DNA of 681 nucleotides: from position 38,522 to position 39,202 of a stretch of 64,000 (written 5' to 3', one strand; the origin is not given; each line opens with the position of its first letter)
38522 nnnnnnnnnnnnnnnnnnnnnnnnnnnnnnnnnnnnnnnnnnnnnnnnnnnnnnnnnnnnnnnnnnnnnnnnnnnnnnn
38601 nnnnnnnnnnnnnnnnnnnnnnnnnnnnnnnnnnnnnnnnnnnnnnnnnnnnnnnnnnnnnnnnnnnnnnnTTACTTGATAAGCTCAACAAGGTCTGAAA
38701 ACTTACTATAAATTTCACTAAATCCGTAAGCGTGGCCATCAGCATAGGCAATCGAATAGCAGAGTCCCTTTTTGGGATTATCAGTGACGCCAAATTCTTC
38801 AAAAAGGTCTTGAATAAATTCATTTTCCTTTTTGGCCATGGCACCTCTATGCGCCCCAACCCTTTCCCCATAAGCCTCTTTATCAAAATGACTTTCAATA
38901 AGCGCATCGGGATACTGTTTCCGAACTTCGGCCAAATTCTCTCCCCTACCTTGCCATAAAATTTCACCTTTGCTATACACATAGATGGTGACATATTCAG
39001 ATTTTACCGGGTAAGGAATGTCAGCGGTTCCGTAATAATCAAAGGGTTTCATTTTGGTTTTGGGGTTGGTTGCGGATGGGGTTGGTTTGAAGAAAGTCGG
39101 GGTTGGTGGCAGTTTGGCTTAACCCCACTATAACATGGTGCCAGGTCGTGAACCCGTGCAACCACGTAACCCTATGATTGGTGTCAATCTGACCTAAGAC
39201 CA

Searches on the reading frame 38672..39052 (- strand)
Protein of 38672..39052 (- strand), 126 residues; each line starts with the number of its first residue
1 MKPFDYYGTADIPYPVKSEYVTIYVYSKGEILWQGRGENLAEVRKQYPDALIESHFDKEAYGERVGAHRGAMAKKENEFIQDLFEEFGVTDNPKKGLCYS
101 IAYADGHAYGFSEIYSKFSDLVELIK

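Call 4: search_protein_families(library=pfam, proteins=[window:38672-39052:-], max_evalue=0.01)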
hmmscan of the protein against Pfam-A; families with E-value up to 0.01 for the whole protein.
window:38672-39052:- (126 aa): 0 families

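Call 10: search_protein_families(library=phrogs, proteins=[window:38672-39052:-], max_evalue=0.001)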
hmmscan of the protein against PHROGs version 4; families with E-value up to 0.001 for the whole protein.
window:38672-39052:- (126 aa): 1 family
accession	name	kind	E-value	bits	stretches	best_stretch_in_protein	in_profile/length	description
phrog_10980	-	unknown function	1.4e-21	78.1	1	38-126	24-112/119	-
